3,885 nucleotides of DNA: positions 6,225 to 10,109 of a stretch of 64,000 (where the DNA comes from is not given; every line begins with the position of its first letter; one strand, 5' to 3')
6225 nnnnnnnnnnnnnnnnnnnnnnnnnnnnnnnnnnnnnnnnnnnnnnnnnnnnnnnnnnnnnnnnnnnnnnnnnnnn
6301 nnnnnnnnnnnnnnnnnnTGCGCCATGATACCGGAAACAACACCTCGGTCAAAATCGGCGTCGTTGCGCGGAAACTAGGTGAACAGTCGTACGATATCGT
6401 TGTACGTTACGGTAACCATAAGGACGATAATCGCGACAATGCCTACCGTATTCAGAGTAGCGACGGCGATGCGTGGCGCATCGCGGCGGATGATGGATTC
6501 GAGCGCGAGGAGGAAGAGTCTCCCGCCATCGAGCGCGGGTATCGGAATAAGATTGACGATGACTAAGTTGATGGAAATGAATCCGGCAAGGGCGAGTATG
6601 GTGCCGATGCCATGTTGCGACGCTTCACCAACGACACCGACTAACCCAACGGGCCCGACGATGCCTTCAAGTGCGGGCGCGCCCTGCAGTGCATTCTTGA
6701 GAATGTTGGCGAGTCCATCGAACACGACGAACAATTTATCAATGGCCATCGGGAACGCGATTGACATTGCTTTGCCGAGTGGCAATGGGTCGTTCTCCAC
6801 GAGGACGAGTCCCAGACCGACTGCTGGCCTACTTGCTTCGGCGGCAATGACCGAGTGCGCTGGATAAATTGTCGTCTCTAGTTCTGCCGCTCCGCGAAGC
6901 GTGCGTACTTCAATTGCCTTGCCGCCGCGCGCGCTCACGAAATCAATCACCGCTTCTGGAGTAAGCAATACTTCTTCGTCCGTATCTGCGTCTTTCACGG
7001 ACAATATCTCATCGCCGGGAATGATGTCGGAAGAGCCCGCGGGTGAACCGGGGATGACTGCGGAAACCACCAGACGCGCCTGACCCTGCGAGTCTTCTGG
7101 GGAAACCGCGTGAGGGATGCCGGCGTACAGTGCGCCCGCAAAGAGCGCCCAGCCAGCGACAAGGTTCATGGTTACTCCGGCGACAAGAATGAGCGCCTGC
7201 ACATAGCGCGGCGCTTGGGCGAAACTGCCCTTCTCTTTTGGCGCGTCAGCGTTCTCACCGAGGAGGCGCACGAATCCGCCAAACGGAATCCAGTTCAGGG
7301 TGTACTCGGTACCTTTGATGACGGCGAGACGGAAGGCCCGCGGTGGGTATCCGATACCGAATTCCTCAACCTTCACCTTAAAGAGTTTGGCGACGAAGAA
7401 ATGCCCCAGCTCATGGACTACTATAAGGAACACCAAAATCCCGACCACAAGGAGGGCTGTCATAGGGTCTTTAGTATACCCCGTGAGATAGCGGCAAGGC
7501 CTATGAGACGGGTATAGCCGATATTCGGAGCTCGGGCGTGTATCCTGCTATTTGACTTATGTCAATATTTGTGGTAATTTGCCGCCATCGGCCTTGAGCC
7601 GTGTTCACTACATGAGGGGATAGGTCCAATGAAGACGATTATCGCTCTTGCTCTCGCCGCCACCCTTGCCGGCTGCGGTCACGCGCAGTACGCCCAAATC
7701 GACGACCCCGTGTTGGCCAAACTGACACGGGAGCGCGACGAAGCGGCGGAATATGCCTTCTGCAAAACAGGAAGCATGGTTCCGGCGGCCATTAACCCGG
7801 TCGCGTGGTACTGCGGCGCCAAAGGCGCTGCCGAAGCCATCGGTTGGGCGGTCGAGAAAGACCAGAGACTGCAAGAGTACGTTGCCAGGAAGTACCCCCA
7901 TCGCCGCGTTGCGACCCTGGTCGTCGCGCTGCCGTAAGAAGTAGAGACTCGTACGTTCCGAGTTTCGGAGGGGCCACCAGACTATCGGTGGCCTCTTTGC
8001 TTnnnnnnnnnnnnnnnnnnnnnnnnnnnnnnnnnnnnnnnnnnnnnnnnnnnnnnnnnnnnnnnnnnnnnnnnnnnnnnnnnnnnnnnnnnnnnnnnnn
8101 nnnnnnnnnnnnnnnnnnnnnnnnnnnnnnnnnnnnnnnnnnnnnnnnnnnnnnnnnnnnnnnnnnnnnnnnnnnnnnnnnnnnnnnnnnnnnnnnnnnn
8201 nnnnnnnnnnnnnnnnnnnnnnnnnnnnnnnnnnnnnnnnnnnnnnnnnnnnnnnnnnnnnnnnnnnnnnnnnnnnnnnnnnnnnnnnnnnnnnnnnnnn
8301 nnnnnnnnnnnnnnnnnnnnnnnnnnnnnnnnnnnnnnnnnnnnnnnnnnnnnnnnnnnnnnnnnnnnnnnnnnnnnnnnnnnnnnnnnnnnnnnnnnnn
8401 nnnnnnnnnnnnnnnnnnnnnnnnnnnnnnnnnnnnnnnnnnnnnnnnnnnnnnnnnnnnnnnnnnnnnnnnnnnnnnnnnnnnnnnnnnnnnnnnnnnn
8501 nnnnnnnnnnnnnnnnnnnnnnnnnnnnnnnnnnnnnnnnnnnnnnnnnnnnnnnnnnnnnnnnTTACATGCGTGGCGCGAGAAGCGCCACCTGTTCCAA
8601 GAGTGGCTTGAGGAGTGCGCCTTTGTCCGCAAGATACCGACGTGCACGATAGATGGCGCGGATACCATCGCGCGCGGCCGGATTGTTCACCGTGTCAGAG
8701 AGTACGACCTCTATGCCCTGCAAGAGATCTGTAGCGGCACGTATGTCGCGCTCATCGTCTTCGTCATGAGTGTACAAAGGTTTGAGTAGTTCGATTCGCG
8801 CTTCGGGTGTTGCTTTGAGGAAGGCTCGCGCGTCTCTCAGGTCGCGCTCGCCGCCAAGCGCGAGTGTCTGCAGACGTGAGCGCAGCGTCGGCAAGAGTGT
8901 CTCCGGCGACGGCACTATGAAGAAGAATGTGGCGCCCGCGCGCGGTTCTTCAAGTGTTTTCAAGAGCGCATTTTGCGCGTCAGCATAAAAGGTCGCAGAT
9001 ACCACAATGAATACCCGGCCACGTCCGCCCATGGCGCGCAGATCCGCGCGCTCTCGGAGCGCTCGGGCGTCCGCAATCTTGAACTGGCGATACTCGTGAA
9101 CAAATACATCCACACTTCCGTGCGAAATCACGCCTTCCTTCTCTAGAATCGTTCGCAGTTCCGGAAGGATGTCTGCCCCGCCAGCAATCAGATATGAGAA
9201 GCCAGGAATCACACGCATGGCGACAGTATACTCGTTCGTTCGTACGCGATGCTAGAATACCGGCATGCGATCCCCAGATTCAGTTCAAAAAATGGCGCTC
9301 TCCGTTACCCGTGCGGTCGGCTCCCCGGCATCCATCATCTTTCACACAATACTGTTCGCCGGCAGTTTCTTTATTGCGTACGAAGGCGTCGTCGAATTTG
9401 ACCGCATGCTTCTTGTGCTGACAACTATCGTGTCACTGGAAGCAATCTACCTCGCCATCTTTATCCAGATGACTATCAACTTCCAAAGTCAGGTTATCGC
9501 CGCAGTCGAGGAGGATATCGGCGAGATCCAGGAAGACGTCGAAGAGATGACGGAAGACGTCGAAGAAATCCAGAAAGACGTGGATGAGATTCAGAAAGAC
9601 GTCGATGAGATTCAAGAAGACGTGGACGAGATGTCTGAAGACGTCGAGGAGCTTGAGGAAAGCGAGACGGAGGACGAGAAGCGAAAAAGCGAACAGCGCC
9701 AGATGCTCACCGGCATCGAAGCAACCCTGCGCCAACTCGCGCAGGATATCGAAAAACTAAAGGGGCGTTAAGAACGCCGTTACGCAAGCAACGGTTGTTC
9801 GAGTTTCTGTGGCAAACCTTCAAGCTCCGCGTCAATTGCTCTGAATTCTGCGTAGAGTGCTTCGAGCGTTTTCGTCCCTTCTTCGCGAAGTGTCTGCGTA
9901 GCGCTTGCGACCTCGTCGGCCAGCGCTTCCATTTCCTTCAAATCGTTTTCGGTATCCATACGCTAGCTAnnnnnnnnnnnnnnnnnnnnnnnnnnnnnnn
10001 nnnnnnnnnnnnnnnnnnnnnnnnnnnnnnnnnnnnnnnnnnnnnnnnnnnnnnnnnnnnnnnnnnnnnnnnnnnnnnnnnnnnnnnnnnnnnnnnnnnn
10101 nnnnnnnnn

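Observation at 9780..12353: Second MreB paralog in a leaderless-promoter operon with a 418-aa coiled-coil protein and a 59-aa acidic protein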

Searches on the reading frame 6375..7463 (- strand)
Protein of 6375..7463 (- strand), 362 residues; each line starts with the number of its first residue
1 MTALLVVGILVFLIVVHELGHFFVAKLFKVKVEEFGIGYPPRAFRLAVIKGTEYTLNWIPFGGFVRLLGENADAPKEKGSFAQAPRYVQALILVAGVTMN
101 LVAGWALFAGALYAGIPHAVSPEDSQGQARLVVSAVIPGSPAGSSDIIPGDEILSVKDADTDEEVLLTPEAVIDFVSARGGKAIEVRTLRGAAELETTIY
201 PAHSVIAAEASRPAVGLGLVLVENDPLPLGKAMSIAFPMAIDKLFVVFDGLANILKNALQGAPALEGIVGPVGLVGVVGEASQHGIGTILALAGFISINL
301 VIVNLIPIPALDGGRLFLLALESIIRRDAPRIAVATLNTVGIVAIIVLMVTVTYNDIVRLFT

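Call 91: search_protein_families(library=pfam, proteins=[window:6375-7463:-], max_evalue=0.001)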
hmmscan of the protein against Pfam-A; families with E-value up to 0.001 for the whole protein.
window:6375-7463:- (362 aa): 2 families
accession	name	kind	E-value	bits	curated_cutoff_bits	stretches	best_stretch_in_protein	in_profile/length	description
PF02163.28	Peptidase_M50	-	8.2e-47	159.8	27.2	1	9-348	5-221/221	Peptidase family M50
PF17820.7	PDZ_6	-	5.4e-05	23.3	27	1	132-188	1-52/54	PDZ domain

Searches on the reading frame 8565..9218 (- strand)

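Call 3: search_protein_families(library=pfam, proteins=[window:8565-9218:-], max_evalue=0.01)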
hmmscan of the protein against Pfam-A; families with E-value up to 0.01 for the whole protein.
window:8565-9218:- (217 aa): 1 family
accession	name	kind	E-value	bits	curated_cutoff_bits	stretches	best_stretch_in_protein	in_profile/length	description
PF13177.12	DNA_pol3_delta2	-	1.8e-16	61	27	1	33-121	68-157/161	DNA polymerase III, delta subunit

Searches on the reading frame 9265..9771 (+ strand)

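Call 3: search_protein_families(library=pfam, proteins=[window:9265-9771:+], max_evalue=0.01)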
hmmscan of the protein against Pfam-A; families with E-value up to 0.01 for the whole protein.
window:9265-9771:+ (168 aa): 30 families (the best 25 are shown)
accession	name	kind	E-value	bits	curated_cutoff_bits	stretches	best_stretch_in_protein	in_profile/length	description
PF06103.16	DUF948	-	1.7e-08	35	37.2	1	55-133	5-83/89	Bacterial protein of unknown function (DUF948)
PF05929.16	Phage_GPO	-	5.6e-06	26.6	33.6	1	80-152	190-261/268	Phage capsid scaffolding protein (GPO) serine peptidase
PF10241.14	KxDL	-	1.3e-05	25.9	27.2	1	76-120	34-78/86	Uncharacterized conserved protein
PF05055.17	DUF677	-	2.6e-05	23.7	29.1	1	54-165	208-314/336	Protein of unknown function (DUF677)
PF04728.18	LPP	-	4.2e-05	24.2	29.1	0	83-110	7-34/53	Lipoprotein leucine-zipper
PF06009.19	Laminin_II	-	4.5e-05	23.9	33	1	76-133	10-67/138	Laminin Domain II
PF06210.16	DUF1003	-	7.4e-05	23.3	27.4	1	18-116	1-99/103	Protein of unknown function (DUF1003)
PF08614.16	ATG16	-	7.7e-05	23.4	33.7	1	89-164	73-148/200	Autophagy protein 16 (ATG16)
PF07889.17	DUF1664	-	8.6e-05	23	34.6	1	75-132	65-122/124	Protein of unknown function (DUF1664)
PF13851.11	GAS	-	0.00016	21.6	32.3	1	83-166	26-105/200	Growth-arrest specific micro-tubule binding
PF04108.17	ATG17_like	-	0.00036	20.5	43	1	82-166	122-193/355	Autophagy protein ATG17-like domain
PF05667.16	CCDC22_CC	-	0.00056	19.6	39.2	1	80-164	201-289/477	CCDC22 protein coiled-coil region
PF25762.1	HAUS1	-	0.00082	19.7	40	1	85-166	109-190/236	HAUS augmin-like complex subunit 1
PF06419.17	COG6_N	-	0.001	19.6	27.4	1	83-141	33-91/114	Conserved oligomeric complex COG6, N-terminal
PF04513.17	Baculo_PEP_C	-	0.0012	19.3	38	1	73-163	28-116/140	Baculovirus polyhedron envelope protein, PEP, C terminus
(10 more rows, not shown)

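Call 33: search_protein_families(library=ncbifam, proteins=[window:9265-9771:+], max_evalue=0.01)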
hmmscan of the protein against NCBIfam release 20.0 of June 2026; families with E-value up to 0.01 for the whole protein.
window:9265-9771:+ (168 aa): 27 families (the best 25 are shown)
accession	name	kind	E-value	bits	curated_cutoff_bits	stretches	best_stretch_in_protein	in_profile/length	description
TIGR02168.1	SMC_prok_B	equivalog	2.3e-06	25.7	567.35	1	71-166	849-944/1181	chromosome segregation protein SMC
TIGR04527.1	mycoplas_twoTM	subfamily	7.4e-06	25.8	125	1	65-161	29-129/248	MG_279/MG_280 family protein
NF003034.1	PRK03918.1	equivalog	1.7e-05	23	700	1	72-166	175-272/878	DNA double-strand break repair ATPase Rad50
NF047362.1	CT392_fam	equivalog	2.2e-05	23.5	160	1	76-166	86-176/383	CT392 family protein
NF043058.1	T4SS_LegC2C7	subfamily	3.2e-05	23.1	350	1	63-164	109-210/348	LegC2/C7 family Dot/Icm T4SS effector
TIGR02169.1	SMC_prok_A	equivalog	0.00014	19.7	729.4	1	78-164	850-936/1165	chromosome segregation protein SMC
NF002572.0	PRK02224.1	equivalog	0.00015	20.2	1087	1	80-164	360-444/888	DNA double-strand break repair ATPase Rad50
NF045487.1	ASRP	equivalog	0.00022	20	300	1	80-165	153-434/593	archaea-specific SMC-related protein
NF041813.1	Avs2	equivalog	0.00023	19.2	1000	1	74-162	54-155/1317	AVAST type 2 anti-phage system protein Avs2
NF038218.1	IcmG_DotF_IVB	equivalog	0.00026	20.7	200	1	89-165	111-185/266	type IVB secretion system protein IcmG/DotF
TIGR04211.1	SH3_and_anchor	equivalog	0.00054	19.6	65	1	75-163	65-156/198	TIGR04211 family SH3 domain-containing protein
NF053525.1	thylo_ssr2422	subfamily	0.00071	20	38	0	72-111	9-51/77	ssr2422 family thylakoid membrane protein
NF041035.1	Rad50_Halo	equivalog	0.0012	17.3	1000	1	78-165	504-591/883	DNA double-strand break repair ATPase Rad50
NF046104.1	PptglHdxlasePcsB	equivalog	0.0015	17.8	450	1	72-133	28-89/400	peptidoglycan hydrolase PcsB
NF051880.1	FlagAsmCDGMPTipF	equivalog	0.0023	16.9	600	1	30-146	9-127/421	flagella assembly cyclic-di-GMP phosphodiesterase TipF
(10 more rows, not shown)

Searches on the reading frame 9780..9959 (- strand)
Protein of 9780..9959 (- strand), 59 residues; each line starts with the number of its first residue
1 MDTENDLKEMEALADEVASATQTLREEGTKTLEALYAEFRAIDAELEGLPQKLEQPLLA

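Call 3: search_protein_families(library=pfam, proteins=[window:9780-9959:-], max_evalue=0.01)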
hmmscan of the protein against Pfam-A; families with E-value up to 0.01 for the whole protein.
window:9780-9959:- (59 aa): 1 family
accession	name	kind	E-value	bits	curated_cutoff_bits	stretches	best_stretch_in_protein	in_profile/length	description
PF24915.1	Spectrin_SESTD1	-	0.005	17.7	27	1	3-37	36-70/110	SESTD1-like, spectrin repeat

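Call 32: search_protein_families(library=phrogs, proteins=[window:9780-9959:-], max_evalue=0.01)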
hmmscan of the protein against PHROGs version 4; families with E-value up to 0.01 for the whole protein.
window:9780-9959:- (59 aa): 0 families

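Call 33: search_protein_families(library=ncbifam, proteins=[window:9780-9959:-], max_evalue=0.01)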
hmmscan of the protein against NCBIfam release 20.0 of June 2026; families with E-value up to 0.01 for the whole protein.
window:9780-9959:- (59 aa): 0 families

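Call 81: search_protein_families(library=padloc, proteins=[window:9780-9959:-], max_evalue=0.01)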
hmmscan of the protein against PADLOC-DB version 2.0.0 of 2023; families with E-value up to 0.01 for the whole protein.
window:9780-9959:- (59 aa): 0 families
